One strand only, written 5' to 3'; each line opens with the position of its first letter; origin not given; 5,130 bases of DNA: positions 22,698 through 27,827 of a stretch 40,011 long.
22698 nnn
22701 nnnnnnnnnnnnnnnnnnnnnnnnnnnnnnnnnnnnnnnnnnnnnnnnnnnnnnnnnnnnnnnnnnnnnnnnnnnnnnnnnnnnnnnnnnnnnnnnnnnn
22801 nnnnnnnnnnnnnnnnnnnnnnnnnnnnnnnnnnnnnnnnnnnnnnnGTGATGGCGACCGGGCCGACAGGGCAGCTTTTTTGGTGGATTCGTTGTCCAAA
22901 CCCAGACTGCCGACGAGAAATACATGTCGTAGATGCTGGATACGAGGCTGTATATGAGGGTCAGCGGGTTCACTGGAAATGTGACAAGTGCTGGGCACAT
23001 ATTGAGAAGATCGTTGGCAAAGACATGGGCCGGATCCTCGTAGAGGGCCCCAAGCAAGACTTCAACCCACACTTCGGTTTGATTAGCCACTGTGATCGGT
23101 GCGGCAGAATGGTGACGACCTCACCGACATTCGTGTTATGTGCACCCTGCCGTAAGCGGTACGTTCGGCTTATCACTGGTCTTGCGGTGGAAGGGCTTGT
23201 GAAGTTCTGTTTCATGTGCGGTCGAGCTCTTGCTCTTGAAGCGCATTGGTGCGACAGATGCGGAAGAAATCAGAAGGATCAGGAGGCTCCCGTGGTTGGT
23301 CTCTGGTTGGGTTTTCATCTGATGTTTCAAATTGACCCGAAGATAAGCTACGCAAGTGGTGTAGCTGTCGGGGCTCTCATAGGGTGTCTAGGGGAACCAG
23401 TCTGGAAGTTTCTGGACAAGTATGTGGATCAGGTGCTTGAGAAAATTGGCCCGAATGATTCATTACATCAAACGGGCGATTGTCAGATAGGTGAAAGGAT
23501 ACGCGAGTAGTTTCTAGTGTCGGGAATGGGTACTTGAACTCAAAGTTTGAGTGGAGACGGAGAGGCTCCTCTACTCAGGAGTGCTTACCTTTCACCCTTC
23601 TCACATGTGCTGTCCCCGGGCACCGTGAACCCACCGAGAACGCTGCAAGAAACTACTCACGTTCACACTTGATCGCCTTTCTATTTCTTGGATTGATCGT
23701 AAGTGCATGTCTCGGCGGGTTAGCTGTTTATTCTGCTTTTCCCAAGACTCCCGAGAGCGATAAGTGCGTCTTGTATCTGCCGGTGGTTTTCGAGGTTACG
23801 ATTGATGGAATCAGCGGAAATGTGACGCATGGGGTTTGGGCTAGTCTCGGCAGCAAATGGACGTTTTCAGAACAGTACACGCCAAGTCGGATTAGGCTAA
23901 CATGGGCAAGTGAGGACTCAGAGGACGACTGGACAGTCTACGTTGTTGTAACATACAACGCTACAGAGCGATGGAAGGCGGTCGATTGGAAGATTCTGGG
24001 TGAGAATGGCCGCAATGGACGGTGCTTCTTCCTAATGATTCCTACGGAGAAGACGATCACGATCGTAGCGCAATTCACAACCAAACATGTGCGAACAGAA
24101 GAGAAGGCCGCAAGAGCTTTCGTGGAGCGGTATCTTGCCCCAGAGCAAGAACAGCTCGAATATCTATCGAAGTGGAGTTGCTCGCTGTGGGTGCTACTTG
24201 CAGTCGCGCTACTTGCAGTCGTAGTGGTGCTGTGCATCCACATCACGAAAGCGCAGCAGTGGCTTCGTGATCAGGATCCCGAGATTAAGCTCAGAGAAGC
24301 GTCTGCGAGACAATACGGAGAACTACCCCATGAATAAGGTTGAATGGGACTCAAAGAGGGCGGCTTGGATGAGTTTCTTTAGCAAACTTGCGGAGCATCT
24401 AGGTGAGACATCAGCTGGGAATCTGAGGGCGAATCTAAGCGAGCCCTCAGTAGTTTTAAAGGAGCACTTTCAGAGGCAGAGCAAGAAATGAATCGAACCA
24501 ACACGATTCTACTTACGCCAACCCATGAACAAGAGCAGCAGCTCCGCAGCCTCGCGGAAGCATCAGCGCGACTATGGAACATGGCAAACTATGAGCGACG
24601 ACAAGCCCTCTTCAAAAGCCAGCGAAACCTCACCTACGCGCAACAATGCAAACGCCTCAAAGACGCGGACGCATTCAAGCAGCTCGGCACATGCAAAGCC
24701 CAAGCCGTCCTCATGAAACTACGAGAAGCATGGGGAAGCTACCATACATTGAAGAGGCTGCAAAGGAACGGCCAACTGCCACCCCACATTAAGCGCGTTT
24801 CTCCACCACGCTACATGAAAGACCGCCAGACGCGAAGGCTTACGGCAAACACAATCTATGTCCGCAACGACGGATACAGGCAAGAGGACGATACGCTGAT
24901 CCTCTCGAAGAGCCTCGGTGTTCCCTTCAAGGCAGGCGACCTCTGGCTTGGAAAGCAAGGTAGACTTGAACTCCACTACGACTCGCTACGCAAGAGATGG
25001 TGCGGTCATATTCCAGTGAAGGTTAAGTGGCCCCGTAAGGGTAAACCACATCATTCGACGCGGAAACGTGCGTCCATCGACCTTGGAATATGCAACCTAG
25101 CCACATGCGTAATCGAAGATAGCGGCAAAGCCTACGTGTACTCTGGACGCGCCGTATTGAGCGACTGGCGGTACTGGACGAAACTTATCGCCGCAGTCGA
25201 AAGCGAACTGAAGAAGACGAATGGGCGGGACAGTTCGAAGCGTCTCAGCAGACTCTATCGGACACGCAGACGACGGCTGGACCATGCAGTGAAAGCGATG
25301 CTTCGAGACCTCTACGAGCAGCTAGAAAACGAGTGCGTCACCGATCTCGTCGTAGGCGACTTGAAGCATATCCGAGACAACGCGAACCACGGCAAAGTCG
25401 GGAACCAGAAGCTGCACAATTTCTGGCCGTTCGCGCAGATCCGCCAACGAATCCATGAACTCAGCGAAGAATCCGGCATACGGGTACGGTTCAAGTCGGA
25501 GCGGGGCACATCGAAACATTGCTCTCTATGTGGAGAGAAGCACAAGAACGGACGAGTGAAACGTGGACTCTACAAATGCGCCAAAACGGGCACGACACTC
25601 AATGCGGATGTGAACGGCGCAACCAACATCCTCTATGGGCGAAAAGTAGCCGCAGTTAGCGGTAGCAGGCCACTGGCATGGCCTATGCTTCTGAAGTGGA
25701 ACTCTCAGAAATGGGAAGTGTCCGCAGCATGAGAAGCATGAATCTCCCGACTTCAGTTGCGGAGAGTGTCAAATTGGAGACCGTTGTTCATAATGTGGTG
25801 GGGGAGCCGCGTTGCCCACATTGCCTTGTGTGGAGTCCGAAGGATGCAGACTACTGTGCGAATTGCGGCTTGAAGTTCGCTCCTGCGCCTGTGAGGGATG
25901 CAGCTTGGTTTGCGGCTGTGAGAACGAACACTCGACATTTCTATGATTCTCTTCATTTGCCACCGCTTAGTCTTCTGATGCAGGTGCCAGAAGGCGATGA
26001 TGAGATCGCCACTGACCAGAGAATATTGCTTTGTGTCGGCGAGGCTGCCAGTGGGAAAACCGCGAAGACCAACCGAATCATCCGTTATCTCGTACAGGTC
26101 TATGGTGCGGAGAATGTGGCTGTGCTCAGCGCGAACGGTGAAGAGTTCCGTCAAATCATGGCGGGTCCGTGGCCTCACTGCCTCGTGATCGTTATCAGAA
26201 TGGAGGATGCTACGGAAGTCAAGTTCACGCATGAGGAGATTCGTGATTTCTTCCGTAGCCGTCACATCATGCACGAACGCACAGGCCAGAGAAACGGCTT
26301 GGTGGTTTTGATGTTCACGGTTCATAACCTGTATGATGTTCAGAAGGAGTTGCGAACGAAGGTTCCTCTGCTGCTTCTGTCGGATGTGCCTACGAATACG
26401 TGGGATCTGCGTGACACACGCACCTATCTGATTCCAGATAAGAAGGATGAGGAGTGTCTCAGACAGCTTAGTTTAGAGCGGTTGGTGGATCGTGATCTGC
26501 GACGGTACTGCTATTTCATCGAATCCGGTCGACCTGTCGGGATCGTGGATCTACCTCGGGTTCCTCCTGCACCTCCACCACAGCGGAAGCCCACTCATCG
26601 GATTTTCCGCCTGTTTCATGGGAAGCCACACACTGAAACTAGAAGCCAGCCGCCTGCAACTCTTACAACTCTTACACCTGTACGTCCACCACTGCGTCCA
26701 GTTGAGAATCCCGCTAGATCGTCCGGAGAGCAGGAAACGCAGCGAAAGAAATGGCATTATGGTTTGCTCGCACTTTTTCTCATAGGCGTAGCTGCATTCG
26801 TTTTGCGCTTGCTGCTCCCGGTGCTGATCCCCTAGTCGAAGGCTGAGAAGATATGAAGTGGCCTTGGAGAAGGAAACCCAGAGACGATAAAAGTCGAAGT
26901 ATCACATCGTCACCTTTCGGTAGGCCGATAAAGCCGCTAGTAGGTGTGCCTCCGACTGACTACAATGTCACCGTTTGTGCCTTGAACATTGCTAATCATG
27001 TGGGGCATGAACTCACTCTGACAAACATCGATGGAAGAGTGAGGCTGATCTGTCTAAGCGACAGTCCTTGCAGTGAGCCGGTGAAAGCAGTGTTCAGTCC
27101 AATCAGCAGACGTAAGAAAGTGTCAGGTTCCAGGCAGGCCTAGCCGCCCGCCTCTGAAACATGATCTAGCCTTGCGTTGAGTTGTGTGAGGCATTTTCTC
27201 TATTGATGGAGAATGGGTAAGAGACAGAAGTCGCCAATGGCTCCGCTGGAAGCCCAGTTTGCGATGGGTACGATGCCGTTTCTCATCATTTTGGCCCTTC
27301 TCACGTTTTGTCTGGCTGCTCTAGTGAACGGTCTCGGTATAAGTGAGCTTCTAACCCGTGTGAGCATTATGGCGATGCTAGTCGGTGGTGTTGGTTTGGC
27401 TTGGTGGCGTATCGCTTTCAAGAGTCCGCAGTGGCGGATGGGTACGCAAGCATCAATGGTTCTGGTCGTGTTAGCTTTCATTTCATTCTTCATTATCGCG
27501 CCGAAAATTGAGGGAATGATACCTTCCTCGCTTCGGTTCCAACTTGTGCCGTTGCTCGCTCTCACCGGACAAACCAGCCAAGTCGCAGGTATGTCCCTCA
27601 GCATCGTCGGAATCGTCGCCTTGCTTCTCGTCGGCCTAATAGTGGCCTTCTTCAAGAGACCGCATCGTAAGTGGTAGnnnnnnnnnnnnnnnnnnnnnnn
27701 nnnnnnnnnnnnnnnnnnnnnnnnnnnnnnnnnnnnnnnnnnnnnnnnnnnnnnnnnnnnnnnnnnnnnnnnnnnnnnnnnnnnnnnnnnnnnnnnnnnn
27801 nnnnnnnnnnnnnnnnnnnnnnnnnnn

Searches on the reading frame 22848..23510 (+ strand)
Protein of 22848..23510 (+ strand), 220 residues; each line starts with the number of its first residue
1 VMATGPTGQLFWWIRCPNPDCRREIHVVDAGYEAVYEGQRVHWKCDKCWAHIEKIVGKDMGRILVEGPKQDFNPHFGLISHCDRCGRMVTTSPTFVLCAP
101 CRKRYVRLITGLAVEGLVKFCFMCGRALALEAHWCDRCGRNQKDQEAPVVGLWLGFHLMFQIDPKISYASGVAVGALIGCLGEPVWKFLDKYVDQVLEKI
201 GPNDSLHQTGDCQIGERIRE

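Call 50: search_protein_families(library=pfam, proteins=[window:22848-23510:+], max_evalue=0.01)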
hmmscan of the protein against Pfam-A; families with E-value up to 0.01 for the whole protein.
window:22848-23510:+ (220 aa): 5 families
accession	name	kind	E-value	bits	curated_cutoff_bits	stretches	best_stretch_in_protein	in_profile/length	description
PF04981.18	NMD3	-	0.00015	21.8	24.9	1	82-143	1-58/243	NMD3 family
PF12773.13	DZR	-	0.0002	21.9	27.3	1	82-139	1-45/45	Double zinc ribbon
PF18912.6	DZR_2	-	0.0039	17.4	27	0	119-145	22-49/56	Double zinc ribbon domain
PF17032.10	Zn_ribbon_15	-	0.0061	17.8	28.9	0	81-139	39-73/73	zinc-ribbon family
PF06827.20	zf-FPG_IleRS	-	0.0088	16.3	21.3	0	44-56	3-15/30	Zinc finger found in FPG and IleRS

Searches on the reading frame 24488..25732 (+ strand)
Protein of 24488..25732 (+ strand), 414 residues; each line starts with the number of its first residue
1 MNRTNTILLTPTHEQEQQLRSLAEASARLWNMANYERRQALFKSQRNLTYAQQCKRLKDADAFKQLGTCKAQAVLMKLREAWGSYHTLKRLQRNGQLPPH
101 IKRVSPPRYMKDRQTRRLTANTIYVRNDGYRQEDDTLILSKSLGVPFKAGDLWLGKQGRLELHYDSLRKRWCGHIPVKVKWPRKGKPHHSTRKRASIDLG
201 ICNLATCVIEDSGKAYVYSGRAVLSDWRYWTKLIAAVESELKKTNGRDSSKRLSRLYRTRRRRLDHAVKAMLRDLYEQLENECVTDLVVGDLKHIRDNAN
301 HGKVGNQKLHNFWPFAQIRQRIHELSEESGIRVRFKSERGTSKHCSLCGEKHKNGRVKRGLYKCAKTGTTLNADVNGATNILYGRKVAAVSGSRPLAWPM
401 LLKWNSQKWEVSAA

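Call 9: search_protein_families(library=pfam, proteins=[window:24488-25732:+], max_evalue=0.01)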
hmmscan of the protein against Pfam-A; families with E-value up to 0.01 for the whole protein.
window:24488-25732:+ (414 aa): 3 families
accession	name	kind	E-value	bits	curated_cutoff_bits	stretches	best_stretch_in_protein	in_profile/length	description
PF01385.25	OrfB_IS605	-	2.5e-26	92.7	30.5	1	174-295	1-119/120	Probable transposase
PF07282.18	Cas12f1-like_TNB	-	2.1e-15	57.1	26.3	1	315-381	1-60/60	Cas12f1-like, TNB domain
PF12323.14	HTH_OrfB_IS605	-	0.0083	16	21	0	1-33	1-34/47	Helix-turn-helix domain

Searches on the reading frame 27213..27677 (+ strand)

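Call 9: search_protein_families(library=pfam, proteins=[window:27213-27677:+], max_evalue=0.01)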
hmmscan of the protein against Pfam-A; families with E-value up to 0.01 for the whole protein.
window:27213-27677:+ (154 aa): 0 families

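Call 54: search_protein_families(library=pfam, proteins=[window:27213-27677:+], max_evalue=10)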
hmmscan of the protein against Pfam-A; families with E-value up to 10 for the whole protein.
window:27213-27677:+ (154 aa): 2 families
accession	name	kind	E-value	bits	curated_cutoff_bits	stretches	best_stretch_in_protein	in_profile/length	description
PF10762.14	DUF2583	-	0.12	13.3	27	1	21-60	16-55/88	Protein of unknown function (DUF2583)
PF10131.15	PTPS_related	-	0.98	8.2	26.4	1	50-138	29-112/621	6-pyruvoyl-tetrahydropterin synthase related domain; membrane protein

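Call 85: search_protein_families(library=phrogs, proteins=[window:27213-27677:+], max_evalue=0.1)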
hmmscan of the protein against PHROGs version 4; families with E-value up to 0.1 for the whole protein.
window:27213-27677:+ (154 aa): 0 families
